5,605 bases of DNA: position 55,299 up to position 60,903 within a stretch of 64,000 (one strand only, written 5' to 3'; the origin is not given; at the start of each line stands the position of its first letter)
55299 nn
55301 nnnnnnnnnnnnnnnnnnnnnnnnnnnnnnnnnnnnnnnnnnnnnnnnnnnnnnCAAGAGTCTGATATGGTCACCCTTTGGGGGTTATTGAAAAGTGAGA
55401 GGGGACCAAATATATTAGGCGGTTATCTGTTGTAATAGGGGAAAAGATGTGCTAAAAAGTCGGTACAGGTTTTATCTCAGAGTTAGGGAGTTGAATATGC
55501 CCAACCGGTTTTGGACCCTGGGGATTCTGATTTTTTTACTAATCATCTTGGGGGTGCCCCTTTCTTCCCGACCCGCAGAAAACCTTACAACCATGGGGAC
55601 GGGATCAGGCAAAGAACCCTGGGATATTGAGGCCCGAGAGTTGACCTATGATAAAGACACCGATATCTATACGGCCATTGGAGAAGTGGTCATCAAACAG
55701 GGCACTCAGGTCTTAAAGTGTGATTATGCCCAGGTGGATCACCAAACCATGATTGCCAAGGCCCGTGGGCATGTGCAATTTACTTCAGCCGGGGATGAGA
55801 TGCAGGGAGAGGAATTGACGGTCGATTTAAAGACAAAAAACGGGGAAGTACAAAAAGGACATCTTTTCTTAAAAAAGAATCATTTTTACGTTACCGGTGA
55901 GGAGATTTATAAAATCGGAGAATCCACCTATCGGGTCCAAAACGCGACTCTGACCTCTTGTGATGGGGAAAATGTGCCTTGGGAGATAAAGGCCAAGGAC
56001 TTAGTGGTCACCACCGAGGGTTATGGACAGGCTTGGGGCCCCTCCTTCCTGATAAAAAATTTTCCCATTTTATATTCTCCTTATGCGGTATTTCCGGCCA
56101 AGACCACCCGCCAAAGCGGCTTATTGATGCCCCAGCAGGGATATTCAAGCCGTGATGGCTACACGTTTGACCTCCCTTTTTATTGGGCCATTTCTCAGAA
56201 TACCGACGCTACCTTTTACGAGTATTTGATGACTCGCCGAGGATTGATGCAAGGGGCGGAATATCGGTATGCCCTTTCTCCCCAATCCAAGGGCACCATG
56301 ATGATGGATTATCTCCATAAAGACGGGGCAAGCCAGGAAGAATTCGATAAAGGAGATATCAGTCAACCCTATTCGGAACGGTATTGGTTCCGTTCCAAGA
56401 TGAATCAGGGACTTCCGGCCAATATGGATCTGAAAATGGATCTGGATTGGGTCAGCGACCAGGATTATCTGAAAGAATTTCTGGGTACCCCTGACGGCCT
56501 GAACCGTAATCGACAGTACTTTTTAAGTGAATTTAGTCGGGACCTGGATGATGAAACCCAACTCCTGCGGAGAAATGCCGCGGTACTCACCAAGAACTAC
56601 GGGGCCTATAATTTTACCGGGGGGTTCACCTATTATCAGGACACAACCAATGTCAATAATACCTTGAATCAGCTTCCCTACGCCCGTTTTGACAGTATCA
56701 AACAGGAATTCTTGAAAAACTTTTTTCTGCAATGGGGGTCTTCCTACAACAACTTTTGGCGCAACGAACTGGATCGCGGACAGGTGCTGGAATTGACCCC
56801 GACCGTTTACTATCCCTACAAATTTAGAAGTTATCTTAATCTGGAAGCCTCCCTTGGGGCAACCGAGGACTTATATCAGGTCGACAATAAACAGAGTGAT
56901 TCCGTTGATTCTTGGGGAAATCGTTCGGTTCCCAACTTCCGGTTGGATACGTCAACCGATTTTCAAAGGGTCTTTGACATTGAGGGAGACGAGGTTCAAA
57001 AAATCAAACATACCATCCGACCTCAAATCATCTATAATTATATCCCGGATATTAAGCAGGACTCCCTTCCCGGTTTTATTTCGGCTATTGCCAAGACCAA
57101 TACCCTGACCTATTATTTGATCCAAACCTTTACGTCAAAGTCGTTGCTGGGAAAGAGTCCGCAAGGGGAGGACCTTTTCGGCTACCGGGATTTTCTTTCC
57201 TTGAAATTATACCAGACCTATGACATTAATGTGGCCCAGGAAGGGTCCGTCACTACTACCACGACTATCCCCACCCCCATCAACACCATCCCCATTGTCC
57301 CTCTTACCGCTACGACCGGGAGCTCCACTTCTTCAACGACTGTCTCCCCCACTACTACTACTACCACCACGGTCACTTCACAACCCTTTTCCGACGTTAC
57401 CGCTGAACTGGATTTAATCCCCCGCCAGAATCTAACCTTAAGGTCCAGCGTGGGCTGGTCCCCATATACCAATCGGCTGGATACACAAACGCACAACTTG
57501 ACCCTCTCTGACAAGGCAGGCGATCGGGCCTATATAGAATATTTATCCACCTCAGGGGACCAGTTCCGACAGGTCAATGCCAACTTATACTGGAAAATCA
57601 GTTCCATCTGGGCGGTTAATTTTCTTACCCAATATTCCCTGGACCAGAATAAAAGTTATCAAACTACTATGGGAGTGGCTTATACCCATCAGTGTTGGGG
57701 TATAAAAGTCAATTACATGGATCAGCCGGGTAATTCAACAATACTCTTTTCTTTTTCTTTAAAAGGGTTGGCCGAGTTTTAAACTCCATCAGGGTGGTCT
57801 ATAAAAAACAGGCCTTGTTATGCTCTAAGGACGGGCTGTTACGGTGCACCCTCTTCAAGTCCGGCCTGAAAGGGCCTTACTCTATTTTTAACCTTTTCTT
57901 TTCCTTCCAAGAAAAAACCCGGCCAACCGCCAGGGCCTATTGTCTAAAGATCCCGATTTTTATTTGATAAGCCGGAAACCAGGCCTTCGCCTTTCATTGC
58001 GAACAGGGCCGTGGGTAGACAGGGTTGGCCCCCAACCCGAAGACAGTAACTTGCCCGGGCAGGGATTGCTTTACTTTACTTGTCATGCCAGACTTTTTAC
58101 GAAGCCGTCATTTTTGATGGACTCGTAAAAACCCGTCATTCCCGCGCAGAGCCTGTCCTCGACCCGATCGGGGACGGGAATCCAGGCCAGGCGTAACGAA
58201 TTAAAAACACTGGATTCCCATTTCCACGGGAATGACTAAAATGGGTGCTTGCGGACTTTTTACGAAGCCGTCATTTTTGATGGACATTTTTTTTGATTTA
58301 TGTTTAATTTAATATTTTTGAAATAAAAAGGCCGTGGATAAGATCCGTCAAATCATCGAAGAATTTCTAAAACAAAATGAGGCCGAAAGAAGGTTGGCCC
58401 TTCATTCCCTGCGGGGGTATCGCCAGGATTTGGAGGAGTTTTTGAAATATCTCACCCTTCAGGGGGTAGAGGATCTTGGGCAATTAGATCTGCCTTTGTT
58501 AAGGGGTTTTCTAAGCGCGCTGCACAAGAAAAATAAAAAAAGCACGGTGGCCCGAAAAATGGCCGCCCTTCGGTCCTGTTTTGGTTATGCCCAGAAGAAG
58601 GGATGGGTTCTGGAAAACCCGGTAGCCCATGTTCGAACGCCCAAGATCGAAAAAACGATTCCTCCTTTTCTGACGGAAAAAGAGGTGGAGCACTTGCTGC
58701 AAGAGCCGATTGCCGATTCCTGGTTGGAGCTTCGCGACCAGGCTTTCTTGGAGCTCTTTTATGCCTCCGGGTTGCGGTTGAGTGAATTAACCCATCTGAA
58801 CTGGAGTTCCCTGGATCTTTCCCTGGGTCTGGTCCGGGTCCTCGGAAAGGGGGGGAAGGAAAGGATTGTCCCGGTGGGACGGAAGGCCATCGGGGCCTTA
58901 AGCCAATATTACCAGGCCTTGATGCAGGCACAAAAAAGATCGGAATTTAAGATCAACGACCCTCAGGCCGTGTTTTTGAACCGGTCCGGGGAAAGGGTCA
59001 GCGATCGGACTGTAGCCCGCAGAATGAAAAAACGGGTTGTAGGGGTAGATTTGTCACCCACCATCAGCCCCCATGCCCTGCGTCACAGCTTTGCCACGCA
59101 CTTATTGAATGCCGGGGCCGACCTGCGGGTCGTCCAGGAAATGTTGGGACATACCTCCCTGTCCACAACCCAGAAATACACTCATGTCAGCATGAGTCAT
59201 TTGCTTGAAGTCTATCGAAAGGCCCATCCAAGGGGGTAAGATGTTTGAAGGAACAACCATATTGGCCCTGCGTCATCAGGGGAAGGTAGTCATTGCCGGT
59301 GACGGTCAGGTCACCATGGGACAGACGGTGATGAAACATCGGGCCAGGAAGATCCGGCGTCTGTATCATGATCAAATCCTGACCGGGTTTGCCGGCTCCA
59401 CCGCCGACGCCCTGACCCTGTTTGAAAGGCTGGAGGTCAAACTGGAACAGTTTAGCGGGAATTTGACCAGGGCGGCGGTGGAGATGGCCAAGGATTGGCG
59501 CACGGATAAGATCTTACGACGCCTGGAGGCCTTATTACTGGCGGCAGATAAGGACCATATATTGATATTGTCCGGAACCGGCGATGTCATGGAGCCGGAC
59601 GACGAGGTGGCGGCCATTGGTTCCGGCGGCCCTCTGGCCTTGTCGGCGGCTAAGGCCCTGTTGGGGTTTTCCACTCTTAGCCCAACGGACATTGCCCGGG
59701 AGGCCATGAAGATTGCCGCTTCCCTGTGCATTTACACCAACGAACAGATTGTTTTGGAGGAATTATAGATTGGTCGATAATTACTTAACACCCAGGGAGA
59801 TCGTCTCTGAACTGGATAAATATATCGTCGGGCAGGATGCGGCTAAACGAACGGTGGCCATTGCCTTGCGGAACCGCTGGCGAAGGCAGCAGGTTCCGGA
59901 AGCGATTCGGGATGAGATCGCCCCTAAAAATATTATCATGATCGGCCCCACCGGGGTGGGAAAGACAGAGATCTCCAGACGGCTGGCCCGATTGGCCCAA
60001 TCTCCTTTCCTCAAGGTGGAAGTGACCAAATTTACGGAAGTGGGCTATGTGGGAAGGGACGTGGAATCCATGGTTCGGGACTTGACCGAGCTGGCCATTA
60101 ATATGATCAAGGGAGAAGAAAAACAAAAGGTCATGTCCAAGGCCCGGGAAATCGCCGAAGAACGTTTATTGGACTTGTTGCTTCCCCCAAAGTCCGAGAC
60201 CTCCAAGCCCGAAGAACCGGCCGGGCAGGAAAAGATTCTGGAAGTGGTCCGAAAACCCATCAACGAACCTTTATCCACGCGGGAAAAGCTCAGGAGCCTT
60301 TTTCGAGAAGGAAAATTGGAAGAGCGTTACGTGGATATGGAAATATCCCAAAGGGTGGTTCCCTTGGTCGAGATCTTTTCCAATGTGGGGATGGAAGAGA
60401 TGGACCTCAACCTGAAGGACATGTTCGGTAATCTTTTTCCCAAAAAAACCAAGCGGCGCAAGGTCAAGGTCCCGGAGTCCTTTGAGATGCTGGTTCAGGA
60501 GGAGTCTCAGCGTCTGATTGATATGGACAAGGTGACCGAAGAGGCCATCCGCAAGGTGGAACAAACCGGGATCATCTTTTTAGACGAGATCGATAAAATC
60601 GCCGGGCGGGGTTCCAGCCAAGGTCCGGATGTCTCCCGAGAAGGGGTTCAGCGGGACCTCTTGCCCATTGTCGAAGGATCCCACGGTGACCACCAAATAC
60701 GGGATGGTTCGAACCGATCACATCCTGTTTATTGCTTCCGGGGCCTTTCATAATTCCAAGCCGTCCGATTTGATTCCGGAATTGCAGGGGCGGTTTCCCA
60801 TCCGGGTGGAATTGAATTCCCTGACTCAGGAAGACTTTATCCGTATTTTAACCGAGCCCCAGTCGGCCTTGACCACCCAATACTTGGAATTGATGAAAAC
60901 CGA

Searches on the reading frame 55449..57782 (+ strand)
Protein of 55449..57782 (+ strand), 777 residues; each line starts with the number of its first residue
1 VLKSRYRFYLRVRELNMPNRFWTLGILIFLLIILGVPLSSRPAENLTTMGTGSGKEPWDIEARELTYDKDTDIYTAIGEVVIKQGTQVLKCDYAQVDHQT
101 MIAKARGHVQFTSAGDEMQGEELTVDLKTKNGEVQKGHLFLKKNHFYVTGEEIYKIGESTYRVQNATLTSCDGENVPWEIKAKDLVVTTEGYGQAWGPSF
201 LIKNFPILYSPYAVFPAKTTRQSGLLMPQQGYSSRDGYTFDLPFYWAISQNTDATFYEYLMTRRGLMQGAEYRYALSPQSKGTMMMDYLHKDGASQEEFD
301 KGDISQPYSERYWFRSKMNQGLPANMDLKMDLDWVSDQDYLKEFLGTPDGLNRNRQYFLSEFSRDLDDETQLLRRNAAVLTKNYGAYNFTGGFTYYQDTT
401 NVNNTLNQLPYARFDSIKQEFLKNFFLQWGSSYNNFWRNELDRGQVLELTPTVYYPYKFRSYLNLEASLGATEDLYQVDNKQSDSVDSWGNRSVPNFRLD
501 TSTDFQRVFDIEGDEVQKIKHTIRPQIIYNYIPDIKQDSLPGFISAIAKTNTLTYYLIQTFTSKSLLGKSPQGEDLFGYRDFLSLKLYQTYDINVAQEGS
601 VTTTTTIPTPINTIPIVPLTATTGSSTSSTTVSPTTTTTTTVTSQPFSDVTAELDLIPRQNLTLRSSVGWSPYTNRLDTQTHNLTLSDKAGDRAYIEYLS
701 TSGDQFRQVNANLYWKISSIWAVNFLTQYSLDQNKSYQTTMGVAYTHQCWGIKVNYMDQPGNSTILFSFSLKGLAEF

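Call 18: search_protein_families(library=ncbifam, proteins=[window:55449-57782:+])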
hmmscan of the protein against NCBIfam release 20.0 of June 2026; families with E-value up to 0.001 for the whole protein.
window:55449-57782:+ (777 aa): 4 families
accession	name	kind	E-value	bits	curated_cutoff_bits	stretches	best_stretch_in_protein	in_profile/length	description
NF002997.0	PRK03761.1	equivalog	9.8e-58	195.9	683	1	51-550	44-532/783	LPS assembly protein LptD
NF003358.0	PRK04423.1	equivalog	3e-37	128.3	944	1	55-347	57-334/799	LPS-assembly protein LptD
TIGR03002.1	outer_YhbN_LptA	equivalog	7.8e-09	35.5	71.7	1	55-166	7-128/142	lipopolysaccharide transport periplasmic protein LptA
TIGR04409.1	LptC_YrbK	equivalog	1.6e-07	31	38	1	53-131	86-169/180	LPS export ABC transporter periplasmic protein LptC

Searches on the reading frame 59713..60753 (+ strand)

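Call 18: search_protein_families(library=ncbifam, proteins=[window:59713-60753:+])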
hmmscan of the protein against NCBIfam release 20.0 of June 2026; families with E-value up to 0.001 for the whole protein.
window:59713-60753:+ (346 aa): 19 families
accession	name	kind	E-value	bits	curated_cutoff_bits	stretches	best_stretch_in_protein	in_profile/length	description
TIGR00390.1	hslU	equivalog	2e-115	386.2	362.45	1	25-324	1-287/441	ATP-dependent protease ATPase subunit HslU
NF003745.1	PRK05342.1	equivalog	2e-39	135.7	359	2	23-129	58-167/418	ATP-dependent Clp protease ATP-binding subunit ClpX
TIGR00382.1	clpX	equivalog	4.1e-33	115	370.75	2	24-128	66-174/414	ATP-dependent protease ATP-binding subunit ClpX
TIGR02639.1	ClpA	equivalog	4e-08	31.9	993.15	1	29-115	450-531/734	ATP-dependent Clp protease ATP-binding subunit ClpA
NF003069.1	PRK03992.1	subfamily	6.4e-08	32.1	500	1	70-129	164-221/379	proteasome-activating nucleotidase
TIGR01242.2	TIGR01242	subfamily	9.6e-08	31.4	500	1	70-128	147-203/362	proteasome-activating nucleotidase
NF008004.0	PRK10733.1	equivalog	1.9e-07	29.5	1008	1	39-128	155-240/644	ATP-dependent zinc metalloprotease FtsH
TIGR01241.2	FtsH_fam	equivalog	6.7e-07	28.4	600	1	71-128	195-250/598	ATP-dependent zinc metalloprotease FtsH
TIGR03346.1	chaperone_ClpB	equivalog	2.7e-06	26.1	1232.1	1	32-94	561-618/853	ATP-dependent chaperone ClpB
TIGR02928.1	TIGR02928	subfamily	1.8e-05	23.8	181.3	0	65-101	34-70/366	orc1/cdc6 family replication initiation protein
NF008263.0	PRK11034.1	equivalog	5.7e-05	21.2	1350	0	33-115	455-532/758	ATP-dependent Clp protease ATP-binding subunit ClpA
NF047747.1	PrtsmActNtasePan2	equivalog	0.00011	21.6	700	0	70-129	184-241/397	proteasome-activating nucleotidase Pan2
NF041006.2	cell_div_CdvC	equivalog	0.00017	20.7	650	0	70-140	133-201/370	cell division protein CdvC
NF033606.1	heat_AAA_ClpK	exception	0.00017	19.6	1900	1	33-115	610-690/949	heat shock survival AAA family ATPase ClpK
NF008118.0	PRK10865.1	equivalog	0.00047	18.2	1417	0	32-112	564-642/857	ATP-dependent chaperone ClpB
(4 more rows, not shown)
